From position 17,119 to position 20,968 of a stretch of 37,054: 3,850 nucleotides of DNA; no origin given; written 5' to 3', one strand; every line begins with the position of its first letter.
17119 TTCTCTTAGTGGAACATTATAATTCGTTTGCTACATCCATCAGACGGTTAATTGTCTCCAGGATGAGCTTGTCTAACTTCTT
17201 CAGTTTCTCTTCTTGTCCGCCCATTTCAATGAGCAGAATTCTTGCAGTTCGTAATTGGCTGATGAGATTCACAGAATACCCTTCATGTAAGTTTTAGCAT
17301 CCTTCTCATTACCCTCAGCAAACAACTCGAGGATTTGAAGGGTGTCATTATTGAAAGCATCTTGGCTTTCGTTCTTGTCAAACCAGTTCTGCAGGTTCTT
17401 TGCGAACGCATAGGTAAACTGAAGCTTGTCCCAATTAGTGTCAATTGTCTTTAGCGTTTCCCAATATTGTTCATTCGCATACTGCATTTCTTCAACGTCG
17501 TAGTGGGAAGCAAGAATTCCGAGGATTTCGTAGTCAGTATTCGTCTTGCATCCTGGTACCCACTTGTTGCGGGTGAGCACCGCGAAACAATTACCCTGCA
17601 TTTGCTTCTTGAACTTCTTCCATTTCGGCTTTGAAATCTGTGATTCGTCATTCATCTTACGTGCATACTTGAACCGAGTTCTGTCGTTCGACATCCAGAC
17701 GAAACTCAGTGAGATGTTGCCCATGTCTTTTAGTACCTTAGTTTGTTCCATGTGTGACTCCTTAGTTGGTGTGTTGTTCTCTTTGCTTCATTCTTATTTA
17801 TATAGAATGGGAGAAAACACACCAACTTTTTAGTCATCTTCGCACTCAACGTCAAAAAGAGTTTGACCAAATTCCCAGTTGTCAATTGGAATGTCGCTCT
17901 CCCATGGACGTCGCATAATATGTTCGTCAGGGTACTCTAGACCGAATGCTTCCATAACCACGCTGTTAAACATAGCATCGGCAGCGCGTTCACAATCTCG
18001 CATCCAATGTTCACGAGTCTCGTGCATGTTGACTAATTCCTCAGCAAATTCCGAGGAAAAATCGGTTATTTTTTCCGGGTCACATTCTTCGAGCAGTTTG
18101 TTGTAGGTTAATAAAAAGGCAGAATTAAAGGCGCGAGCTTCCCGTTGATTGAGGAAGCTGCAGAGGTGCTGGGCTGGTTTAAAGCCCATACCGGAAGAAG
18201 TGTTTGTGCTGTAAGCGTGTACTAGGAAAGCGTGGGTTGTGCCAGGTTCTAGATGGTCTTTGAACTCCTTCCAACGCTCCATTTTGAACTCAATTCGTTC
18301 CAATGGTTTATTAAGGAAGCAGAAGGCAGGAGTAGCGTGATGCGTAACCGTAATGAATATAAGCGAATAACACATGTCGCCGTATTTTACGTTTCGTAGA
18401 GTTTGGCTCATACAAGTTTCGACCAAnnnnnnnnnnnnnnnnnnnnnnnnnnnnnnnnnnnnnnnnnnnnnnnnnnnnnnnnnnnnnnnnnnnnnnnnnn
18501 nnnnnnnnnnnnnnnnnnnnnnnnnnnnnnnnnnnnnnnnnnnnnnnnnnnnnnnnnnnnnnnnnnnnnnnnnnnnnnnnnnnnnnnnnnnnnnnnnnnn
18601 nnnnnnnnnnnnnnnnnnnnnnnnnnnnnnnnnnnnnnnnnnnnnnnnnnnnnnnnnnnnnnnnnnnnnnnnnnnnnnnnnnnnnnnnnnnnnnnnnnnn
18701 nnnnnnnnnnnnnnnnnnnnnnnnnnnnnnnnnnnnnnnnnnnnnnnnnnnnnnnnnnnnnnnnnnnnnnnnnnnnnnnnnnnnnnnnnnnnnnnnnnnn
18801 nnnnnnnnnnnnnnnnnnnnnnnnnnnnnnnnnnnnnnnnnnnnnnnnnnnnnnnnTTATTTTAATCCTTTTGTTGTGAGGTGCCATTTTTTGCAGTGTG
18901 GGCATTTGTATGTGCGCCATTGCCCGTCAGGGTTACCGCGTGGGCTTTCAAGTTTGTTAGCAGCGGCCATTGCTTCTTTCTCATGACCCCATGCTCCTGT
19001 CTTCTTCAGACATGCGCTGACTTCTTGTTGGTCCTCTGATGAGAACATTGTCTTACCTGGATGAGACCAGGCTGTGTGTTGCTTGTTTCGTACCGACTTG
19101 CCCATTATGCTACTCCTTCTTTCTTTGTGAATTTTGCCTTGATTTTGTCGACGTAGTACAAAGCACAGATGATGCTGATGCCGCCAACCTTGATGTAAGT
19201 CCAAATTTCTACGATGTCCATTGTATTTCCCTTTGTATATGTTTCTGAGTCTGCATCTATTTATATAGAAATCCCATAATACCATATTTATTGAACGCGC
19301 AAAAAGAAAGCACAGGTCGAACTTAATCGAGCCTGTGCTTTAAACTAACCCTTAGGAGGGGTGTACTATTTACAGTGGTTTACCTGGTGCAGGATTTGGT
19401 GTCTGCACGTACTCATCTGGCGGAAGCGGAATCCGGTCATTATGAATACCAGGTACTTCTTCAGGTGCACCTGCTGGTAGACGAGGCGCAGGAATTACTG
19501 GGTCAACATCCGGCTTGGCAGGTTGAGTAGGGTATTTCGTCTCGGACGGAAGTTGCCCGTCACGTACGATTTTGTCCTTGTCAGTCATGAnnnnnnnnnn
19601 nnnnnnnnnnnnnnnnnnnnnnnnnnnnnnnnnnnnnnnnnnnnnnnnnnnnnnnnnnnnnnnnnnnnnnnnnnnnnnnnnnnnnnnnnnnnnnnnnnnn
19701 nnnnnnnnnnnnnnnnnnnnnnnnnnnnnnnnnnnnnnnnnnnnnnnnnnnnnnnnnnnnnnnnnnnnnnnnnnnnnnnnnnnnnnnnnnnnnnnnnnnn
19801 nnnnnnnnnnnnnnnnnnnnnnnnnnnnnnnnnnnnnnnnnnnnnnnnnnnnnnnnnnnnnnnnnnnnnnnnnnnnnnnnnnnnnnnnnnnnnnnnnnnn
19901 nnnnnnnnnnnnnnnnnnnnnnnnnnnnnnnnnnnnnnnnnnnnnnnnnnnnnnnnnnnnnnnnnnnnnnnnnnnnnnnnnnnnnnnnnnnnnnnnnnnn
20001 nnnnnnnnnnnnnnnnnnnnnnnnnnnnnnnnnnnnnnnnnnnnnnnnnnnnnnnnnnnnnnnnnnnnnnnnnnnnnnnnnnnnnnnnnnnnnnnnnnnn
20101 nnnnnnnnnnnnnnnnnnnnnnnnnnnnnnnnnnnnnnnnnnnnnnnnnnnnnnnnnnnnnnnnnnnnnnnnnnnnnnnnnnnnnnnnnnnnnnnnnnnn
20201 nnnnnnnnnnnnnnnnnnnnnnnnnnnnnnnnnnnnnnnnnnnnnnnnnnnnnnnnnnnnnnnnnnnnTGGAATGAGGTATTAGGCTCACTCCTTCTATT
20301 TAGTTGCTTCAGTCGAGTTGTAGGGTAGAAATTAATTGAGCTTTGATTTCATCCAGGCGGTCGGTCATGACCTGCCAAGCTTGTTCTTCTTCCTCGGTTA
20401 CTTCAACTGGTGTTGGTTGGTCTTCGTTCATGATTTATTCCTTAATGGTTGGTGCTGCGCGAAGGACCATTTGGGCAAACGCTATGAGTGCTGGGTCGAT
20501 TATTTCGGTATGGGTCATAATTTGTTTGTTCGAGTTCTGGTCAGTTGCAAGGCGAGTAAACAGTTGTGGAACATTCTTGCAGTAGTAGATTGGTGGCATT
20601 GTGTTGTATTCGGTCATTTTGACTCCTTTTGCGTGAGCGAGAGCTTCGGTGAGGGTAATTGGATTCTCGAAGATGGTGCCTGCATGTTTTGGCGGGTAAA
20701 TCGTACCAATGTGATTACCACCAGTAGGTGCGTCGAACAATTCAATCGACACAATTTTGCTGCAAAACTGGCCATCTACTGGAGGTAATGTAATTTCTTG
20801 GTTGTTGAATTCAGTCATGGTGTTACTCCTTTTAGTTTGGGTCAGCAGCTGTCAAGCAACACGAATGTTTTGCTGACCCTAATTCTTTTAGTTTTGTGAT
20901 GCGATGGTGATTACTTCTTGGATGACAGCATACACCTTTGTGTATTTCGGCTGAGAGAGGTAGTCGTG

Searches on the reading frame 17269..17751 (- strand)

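Call 84: search_protein_families(library=phrogs, proteins=[window:17269-17751:-], max_evalue=0.01)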
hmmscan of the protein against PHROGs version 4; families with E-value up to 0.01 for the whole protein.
window:17269-17751:- (160 aa): 0 families

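Call 85: search_protein_families(library=pfam, proteins=[window:17269-17751:-], max_evalue=0.01)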
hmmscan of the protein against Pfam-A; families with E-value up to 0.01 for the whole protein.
window:17269-17751:- (160 aa): 1 family
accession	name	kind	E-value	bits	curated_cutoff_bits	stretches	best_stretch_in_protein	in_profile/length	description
PF00143.24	Interferon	-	0.0073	16.9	26.8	0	3-82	12-89/160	Interferon alpha/beta domain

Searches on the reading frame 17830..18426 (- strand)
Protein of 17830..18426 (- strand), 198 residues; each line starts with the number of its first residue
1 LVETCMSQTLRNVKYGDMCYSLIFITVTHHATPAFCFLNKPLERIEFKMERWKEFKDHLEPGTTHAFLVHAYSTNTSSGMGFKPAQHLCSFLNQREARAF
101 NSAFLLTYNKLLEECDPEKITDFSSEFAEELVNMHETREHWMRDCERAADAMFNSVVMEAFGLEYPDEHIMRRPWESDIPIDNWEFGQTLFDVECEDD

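Call 8: search_protein_families(library=pfam, proteins=[window:17830-18426:-], max_evalue=0.1)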
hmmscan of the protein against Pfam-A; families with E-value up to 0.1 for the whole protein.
window:17830-18426:- (198 aa): 1 family
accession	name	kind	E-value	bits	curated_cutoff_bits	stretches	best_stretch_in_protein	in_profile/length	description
PF20392.3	DUF6687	-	0.022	14.3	27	1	83-151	117-185/339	Family of unknown function (DUF6687)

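Call 9: search_protein_families(library=phrogs, proteins=[window:17830-18426:-], max_evalue=0.1)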
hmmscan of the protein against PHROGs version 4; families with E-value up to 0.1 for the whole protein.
window:17830-18426:- (198 aa): 0 families

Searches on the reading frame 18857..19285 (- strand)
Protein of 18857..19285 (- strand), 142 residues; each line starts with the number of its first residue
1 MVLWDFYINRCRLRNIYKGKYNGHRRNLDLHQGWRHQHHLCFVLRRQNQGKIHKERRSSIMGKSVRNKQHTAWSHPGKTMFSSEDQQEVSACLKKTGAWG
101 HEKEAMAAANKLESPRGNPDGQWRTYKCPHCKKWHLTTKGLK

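Call 8: search_protein_families(library=pfam, proteins=[window:18857-19285:-], max_evalue=0.1)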
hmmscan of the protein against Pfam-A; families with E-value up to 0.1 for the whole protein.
window:18857-19285:- (142 aa): 1 family
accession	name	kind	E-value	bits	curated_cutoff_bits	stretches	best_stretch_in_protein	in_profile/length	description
PF24827.1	AstE_AspA_cat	-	0.026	14.5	25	1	22-87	95-159/192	Succinylglutamate desuccinylase/Aspartoacylase catalytic domain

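Call 9: search_protein_families(library=phrogs, proteins=[window:18857-19285:-], max_evalue=0.1)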
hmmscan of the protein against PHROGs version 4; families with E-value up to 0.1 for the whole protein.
window:18857-19285:- (142 aa): 2 families
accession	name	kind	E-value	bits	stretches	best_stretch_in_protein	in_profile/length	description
phrog_15216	-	unknown function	1.1e-06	29.6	1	101-140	21-62/78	-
phrog_10414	-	unknown function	0.0026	18.9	1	78-137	9-69/124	-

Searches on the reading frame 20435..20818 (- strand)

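Call 8: search_protein_families(library=pfam, proteins=[window:20435-20818:-], max_evalue=0.1)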
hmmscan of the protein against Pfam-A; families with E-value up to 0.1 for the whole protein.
window:20435-20818:- (127 aa): 1 family
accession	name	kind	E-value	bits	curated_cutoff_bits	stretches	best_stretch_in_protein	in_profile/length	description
PF23140.1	Gp80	-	0.054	14.3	27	0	5-36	70-100/128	Podophage GP4 fiber I protein gp80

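Call 9: search_protein_families(library=phrogs, proteins=[window:20435-20818:-], max_evalue=0.1)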
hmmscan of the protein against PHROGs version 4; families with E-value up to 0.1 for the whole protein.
window:20435-20818:- (127 aa): 0 families
